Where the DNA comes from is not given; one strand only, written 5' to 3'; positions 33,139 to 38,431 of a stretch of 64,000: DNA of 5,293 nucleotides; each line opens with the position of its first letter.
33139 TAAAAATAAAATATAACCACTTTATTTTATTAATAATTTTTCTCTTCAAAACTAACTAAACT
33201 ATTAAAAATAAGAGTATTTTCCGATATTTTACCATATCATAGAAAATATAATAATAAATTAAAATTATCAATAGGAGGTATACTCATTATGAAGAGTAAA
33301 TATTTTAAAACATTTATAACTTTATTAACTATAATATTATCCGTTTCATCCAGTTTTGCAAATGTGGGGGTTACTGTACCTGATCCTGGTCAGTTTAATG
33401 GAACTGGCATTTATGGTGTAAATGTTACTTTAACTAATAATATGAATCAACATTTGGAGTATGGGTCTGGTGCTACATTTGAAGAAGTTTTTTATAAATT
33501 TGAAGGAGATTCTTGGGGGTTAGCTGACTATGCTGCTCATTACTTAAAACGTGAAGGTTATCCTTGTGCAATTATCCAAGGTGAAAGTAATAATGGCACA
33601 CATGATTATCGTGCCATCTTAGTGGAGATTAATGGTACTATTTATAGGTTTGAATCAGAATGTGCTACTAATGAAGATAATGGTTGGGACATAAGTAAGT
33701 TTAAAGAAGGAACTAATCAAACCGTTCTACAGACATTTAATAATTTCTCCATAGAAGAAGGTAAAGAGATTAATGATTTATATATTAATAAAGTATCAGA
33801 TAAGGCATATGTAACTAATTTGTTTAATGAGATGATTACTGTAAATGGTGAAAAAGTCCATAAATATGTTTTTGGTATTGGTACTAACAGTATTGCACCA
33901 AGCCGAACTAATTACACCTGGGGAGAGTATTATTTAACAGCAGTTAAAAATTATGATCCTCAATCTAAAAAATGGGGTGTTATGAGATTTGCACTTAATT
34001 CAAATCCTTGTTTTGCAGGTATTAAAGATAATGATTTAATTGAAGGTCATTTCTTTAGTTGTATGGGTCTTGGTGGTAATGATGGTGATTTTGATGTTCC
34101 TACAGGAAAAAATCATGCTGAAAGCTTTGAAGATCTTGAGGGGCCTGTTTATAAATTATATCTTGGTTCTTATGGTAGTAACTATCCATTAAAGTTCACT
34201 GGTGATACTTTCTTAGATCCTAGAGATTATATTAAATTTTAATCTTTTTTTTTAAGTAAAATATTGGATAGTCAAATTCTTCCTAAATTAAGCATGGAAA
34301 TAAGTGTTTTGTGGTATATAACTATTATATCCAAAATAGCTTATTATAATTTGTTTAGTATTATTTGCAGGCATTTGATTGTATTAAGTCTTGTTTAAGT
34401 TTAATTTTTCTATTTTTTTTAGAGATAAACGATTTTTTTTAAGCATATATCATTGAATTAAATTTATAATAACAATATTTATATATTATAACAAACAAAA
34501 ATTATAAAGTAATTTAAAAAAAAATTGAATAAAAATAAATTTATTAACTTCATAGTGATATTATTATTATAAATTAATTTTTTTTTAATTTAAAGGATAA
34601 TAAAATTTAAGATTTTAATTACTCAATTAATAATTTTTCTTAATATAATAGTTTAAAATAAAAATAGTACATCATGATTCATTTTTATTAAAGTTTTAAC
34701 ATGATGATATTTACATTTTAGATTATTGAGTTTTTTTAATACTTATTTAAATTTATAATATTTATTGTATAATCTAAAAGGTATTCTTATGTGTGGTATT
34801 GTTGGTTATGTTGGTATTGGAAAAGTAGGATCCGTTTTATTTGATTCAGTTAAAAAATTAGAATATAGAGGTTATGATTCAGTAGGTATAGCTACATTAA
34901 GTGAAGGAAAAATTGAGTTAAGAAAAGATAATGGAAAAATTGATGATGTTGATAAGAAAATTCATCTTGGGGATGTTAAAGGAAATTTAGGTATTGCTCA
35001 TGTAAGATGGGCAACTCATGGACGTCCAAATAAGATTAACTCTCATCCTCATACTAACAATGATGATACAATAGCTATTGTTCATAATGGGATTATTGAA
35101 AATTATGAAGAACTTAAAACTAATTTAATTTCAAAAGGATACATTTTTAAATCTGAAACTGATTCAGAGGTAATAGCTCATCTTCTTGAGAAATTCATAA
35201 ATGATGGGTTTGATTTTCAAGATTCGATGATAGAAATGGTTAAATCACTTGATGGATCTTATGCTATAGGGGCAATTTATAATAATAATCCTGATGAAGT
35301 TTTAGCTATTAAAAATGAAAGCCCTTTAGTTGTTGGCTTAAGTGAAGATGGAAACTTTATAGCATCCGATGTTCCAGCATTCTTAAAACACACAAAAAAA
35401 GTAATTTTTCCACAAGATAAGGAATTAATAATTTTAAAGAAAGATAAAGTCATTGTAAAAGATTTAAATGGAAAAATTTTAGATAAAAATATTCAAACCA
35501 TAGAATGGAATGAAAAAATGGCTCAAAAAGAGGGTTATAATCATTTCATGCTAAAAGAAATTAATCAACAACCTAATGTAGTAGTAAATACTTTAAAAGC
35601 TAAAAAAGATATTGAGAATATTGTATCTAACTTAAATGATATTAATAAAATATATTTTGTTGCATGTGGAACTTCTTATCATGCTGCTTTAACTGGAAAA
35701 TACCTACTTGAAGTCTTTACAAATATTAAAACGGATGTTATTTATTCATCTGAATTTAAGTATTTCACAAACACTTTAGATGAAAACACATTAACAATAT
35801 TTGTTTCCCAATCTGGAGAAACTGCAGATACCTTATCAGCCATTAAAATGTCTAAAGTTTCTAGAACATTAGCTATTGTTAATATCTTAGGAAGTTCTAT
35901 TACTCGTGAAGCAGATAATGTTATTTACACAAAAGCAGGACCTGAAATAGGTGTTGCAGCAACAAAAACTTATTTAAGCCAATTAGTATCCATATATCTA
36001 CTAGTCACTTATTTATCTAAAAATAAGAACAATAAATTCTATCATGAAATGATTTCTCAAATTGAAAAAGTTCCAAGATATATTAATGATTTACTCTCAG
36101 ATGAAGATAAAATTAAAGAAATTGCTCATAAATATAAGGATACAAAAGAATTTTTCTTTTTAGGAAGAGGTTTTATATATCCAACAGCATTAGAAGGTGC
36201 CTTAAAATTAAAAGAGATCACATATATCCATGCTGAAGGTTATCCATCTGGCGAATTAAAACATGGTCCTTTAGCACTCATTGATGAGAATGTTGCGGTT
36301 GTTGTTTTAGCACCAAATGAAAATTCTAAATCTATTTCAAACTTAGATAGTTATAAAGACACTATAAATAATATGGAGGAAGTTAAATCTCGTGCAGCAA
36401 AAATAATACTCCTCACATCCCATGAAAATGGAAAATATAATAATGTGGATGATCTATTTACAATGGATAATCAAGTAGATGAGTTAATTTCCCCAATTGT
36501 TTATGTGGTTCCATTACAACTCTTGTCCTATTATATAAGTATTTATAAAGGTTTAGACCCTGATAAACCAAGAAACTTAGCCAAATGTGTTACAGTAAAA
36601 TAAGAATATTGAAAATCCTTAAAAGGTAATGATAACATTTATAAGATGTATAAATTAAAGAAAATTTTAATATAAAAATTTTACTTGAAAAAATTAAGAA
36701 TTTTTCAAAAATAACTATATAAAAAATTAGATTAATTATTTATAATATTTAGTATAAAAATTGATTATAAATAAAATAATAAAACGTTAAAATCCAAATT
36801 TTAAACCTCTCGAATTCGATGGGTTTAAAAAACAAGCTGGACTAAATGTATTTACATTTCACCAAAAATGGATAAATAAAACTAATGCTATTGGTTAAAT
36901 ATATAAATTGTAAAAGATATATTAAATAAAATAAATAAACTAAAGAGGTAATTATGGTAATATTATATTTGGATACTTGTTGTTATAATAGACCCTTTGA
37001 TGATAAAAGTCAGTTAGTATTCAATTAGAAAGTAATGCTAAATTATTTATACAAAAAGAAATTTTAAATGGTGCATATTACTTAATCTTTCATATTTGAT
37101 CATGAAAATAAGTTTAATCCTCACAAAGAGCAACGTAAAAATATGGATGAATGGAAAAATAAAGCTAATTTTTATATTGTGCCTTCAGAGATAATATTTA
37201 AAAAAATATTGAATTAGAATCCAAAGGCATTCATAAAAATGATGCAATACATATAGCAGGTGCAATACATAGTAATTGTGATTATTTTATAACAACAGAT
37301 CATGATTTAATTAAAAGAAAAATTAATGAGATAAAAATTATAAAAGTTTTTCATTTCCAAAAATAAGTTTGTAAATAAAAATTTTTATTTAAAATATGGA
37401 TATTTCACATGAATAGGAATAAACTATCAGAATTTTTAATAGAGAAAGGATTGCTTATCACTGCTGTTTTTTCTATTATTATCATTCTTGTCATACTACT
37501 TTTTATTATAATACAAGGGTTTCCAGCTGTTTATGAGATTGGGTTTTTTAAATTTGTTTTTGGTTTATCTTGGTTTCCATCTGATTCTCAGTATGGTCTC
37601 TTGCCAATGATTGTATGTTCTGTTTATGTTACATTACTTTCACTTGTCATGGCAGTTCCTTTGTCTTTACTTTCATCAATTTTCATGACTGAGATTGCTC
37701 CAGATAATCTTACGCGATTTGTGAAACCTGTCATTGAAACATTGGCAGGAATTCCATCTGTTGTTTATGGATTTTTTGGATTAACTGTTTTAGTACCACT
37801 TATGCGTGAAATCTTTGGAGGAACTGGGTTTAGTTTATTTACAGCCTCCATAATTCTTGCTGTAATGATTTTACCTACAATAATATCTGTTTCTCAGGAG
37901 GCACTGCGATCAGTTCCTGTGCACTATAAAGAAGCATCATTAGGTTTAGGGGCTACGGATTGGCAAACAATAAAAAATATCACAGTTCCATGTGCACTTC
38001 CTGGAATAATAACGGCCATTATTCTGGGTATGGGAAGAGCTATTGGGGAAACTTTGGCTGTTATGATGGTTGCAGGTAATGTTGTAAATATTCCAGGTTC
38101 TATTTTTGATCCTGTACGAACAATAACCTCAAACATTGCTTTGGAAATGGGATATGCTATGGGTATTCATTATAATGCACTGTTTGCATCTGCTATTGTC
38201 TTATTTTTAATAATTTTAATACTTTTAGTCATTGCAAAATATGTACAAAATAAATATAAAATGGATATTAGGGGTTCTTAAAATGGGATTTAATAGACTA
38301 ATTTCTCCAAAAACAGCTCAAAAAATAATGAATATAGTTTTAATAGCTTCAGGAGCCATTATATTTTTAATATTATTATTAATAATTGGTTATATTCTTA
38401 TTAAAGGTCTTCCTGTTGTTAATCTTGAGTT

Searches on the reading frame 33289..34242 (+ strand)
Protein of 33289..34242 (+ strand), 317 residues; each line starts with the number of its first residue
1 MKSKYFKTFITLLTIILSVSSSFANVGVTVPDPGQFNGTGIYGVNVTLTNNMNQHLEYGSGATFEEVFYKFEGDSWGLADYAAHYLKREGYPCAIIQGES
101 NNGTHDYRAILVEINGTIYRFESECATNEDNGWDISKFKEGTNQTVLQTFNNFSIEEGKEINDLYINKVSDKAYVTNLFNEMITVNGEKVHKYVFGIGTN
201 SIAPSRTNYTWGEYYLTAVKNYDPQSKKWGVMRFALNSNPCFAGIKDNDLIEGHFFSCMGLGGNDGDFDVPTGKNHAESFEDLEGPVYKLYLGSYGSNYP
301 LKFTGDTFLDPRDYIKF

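Call 21: search_protein_families(library=pfam, proteins=[window:33289-34242:+], max_evalue=0.0001)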
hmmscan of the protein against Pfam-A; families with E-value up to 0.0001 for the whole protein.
window:33289-34242:+ (317 aa): 0 families

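Call 33: search_protein_families(library=pfam, proteins=[window:33289-34242:+], max_evalue=0.05)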
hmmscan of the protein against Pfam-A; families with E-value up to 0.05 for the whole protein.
window:33289-34242:+ (317 aa): 2 families
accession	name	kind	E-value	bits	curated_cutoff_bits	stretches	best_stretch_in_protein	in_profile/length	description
PF20130.4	DUF6520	-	0.0071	17.1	25.4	0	1-27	1-25/83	Family of unknown function (DUF6520)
PF09318.15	Glyco_trans_A_1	-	0.023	14.8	27.4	1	138-202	25-91/199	Glycosyl transferase 1 domain A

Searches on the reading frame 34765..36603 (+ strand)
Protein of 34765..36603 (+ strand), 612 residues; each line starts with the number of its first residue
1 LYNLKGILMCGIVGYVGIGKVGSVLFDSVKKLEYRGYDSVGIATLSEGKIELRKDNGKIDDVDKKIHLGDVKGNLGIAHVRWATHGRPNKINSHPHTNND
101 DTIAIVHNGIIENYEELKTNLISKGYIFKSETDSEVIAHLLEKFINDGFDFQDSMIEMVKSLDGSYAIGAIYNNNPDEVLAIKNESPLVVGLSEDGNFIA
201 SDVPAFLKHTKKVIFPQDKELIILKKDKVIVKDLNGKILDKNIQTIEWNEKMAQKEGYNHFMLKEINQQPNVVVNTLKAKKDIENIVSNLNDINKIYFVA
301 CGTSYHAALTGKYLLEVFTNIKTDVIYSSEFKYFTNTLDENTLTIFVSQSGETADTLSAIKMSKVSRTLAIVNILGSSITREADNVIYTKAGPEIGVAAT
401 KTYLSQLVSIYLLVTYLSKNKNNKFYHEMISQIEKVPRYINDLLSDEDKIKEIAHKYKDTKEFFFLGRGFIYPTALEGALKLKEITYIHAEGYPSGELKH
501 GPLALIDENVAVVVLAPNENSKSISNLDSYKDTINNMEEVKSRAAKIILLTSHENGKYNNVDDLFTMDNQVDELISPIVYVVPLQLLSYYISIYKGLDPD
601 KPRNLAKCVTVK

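Call 21: search_protein_families(library=pfam, proteins=[window:34765-36603:+], max_evalue=0.0001)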
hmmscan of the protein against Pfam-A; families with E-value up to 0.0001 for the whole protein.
window:34765-36603:+ (612 aa): 4 families
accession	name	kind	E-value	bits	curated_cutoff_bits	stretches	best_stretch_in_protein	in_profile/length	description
PF01380.27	SIS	-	7.7e-47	158.8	25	2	290-415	2-130/131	SIS domain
PF13522.11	GATase_6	-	2.2e-18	67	27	1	72-200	9-128/130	Glutamine amidotransferase domain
PF13537.11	GATase_7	-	1.2e-16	61.3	25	1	94-207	14-122/123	Glutamine amidotransferase domain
PF13230.11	GATase_4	-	4.1e-05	23.1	23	1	70-147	68-144/272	Glutamine amidotransferases class-II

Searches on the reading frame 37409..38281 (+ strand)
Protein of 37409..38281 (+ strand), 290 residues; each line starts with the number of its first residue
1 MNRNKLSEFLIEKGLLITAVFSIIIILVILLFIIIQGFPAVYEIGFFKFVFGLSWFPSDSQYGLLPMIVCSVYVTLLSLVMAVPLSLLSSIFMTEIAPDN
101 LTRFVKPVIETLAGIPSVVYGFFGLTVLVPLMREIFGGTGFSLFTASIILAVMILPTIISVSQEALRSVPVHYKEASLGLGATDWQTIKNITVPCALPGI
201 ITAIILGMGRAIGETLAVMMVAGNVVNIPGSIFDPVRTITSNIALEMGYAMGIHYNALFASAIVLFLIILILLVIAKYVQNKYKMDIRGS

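Call 21: search_protein_families(library=pfam, proteins=[window:37409-38281:+], max_evalue=0.0001)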
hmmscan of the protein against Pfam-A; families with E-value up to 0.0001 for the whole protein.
window:37409-38281:+ (290 aa): 1 family
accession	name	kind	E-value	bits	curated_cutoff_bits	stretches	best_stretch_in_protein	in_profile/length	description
PF00528.27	BPD_transp_1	-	2.4e-18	67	26.4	1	101-282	16-181/184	Binding-protein-dependent transport system inner membrane component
